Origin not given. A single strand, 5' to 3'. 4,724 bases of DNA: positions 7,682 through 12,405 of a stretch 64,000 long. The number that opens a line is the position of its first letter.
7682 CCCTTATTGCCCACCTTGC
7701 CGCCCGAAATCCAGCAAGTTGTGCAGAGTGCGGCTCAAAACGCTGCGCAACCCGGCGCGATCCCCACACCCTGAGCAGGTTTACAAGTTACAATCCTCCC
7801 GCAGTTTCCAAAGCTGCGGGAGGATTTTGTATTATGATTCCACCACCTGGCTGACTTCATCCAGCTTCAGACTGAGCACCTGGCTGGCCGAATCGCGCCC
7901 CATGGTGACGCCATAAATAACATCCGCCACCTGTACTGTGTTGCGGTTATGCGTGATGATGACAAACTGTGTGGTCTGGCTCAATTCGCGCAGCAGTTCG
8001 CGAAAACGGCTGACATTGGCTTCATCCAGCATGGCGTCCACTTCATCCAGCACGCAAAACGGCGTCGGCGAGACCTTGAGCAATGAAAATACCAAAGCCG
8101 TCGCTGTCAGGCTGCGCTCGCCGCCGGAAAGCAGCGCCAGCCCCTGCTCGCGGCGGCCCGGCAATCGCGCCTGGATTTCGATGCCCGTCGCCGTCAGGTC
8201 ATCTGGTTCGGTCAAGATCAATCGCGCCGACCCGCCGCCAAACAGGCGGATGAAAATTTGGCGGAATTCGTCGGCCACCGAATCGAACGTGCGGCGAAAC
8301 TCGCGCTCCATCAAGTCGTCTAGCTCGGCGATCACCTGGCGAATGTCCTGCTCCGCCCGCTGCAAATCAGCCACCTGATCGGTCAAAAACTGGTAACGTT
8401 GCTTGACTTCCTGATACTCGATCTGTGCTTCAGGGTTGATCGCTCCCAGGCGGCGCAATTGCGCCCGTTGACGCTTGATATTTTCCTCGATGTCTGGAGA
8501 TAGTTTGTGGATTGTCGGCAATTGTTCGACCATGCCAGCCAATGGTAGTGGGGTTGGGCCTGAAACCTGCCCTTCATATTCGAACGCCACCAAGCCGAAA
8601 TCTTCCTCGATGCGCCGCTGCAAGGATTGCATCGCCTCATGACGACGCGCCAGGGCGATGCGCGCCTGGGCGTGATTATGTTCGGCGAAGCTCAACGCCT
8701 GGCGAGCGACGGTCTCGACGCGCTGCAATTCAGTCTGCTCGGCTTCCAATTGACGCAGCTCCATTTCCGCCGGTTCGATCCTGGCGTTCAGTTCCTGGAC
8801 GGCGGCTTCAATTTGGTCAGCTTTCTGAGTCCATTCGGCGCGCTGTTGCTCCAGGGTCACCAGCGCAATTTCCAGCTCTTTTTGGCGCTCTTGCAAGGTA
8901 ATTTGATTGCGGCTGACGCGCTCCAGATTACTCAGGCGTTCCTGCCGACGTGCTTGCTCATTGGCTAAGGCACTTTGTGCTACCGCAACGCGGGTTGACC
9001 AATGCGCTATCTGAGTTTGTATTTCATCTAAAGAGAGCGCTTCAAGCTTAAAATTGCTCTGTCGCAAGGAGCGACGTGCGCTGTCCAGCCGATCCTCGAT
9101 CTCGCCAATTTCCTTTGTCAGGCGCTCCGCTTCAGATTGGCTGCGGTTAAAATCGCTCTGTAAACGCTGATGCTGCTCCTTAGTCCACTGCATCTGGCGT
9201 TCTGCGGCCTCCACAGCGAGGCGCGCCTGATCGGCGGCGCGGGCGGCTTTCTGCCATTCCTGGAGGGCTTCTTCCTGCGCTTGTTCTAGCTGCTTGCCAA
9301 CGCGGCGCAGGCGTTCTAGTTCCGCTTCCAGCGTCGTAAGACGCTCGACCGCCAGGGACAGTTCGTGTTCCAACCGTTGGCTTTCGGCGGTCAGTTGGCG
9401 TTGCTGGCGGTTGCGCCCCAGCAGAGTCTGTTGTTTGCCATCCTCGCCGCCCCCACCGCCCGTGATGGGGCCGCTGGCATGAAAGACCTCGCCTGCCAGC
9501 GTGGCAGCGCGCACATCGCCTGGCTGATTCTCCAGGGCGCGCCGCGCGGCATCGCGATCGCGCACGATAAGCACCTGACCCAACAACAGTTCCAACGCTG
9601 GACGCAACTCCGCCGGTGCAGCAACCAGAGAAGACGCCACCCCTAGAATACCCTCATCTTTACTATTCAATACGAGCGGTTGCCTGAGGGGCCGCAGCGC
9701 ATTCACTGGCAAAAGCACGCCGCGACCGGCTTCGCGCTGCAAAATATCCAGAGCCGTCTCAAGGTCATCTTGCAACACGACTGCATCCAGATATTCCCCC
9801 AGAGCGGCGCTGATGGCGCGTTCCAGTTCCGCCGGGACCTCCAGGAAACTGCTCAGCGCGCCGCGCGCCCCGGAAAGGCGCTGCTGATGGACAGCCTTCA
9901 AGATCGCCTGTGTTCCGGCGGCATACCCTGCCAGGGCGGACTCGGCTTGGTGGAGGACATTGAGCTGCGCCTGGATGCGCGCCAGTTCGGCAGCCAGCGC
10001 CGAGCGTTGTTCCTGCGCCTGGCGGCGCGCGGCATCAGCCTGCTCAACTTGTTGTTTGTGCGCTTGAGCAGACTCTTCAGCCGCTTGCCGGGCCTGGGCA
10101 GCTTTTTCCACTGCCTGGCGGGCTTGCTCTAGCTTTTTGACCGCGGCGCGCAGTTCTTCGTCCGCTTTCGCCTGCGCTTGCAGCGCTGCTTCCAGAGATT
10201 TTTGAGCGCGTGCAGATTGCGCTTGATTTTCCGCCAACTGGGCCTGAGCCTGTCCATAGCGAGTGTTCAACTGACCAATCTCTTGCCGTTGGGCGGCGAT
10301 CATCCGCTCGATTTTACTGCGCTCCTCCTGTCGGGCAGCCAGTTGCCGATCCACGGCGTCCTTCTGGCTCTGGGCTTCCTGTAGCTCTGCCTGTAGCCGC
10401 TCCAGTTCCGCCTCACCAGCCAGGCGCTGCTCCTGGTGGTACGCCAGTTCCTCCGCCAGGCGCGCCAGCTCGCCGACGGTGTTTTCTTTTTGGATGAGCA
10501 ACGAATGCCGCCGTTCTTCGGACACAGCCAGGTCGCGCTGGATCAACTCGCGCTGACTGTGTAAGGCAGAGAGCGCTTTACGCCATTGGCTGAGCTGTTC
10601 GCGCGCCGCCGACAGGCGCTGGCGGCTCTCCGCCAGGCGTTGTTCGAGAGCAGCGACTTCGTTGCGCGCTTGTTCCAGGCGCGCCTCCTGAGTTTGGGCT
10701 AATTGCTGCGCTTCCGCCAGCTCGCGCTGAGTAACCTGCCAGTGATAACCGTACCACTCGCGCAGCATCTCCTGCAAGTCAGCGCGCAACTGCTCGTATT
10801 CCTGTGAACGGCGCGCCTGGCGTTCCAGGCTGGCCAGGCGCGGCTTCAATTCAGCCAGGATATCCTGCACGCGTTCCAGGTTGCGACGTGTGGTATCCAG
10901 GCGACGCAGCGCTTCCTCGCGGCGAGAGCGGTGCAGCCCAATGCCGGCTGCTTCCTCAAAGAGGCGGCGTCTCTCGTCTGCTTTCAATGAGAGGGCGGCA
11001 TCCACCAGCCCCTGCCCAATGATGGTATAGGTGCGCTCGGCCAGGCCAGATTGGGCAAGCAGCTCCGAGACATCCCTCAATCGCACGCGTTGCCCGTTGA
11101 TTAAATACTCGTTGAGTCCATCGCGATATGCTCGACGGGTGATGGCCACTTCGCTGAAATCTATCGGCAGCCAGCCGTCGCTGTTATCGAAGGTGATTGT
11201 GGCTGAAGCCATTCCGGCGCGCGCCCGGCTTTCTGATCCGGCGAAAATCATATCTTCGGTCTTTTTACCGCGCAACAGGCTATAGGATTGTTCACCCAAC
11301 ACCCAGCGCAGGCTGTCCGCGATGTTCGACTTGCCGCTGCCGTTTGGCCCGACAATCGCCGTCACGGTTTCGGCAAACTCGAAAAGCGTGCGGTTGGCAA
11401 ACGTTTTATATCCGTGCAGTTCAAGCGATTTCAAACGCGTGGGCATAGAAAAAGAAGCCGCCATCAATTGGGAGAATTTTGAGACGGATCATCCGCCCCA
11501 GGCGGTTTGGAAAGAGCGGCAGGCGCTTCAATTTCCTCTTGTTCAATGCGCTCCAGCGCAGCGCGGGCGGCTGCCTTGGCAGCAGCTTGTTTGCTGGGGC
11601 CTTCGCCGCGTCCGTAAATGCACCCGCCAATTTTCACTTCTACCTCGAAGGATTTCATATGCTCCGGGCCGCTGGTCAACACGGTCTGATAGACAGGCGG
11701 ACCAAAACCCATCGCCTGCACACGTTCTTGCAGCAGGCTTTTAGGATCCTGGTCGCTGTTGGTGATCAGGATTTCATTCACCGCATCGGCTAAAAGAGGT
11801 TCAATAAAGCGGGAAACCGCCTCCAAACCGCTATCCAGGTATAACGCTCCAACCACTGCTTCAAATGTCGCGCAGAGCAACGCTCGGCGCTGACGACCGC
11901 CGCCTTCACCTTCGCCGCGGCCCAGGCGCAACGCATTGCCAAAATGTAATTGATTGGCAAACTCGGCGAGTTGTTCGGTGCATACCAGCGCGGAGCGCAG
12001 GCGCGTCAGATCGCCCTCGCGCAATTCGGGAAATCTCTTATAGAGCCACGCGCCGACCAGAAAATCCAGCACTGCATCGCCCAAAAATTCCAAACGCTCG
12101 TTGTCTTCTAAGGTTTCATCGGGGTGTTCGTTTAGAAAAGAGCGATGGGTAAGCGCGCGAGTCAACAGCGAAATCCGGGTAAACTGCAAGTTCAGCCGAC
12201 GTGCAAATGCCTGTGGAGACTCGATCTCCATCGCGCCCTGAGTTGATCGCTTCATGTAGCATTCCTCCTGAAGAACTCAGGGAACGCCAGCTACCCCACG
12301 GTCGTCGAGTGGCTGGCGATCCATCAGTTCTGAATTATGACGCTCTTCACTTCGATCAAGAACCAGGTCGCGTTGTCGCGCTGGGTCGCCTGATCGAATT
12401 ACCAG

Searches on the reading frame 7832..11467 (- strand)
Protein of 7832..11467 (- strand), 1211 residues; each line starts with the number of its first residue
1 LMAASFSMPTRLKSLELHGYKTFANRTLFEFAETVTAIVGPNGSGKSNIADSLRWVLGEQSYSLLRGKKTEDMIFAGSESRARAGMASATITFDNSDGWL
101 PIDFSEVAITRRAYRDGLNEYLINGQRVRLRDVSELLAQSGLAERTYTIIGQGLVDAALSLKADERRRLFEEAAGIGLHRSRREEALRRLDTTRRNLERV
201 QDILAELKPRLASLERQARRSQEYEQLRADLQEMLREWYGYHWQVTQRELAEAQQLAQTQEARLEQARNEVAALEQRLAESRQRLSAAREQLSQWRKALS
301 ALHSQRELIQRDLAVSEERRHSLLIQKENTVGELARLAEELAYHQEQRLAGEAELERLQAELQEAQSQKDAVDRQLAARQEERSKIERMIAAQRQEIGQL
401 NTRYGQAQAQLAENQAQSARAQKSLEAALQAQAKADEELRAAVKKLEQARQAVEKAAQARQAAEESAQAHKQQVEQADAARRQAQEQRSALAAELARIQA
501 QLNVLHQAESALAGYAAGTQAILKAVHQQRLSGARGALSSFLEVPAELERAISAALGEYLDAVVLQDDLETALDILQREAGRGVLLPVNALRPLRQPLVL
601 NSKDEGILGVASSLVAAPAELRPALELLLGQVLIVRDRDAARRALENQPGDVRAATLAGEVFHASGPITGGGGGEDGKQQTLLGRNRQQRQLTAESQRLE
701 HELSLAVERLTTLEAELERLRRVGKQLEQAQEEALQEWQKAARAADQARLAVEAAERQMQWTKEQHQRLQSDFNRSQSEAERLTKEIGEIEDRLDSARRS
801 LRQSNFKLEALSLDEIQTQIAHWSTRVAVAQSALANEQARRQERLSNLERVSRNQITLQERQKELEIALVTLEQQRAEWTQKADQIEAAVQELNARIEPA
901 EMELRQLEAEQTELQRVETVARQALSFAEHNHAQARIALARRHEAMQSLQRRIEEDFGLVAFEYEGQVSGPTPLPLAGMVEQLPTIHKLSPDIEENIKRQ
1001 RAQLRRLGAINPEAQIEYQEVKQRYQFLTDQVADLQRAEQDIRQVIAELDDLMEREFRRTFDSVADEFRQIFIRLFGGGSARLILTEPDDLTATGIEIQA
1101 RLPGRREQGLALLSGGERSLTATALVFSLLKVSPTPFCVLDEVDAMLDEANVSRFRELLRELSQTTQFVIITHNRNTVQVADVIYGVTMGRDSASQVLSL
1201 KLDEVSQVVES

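Call 50: search_protein_families(library=pfam, proteins=[window:7832-11467:-], max_evalue=0.00001)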
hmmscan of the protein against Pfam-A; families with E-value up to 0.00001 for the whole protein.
window:7832-11467:- (1211 aa): 5 families
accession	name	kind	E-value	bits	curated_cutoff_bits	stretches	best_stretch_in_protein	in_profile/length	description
PF02463.25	SMC_N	-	7.8e-68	228.6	40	1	12-1194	2-218/220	RecF/RecN/SMC N terminal domain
PF06470.18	SMC_hinge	-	4e-16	59.9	22.5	1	532-643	2-114/116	SMC proteins Flexible Hinge Domain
PF13476.12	AAA_23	-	2e-15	58.4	27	1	14-236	1-198/201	AAA domain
PF13304.12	AAA_21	-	9.6e-12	46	27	0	35-73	1-44/304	AAA domain, putative AbiEii toxin, Type IV TA system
PF13175.12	AAA_15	-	1.4e-11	45.1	32.1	1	12-445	3-270/374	AAA ATPase domain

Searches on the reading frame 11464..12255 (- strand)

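Call 50: search_protein_families(library=pfam, proteins=[window:11464-12255:-], max_evalue=0.00001)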
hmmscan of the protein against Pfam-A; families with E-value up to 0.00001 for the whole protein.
window:11464-12255:- (263 aa): 4 families
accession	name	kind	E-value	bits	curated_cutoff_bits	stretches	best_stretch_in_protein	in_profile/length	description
PF14622.11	Ribonucleas_3_3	-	2.5e-36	125.1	35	1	29-154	3-123/128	Ribonuclease-III-like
PF00636.31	Ribonuclease_3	-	2.4e-24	86.5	27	1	53-143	1-102/102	Ribonuclease III domain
PF00035.32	dsrm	-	2.7e-17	63.5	23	1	171-236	1-65/66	Double-stranded RNA binding motif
PF22935.1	RM44_endonuclase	-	1.7e-08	35.1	27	1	15-138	7-139/139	Large ribosomal subunit protein mL44, endonuclease domain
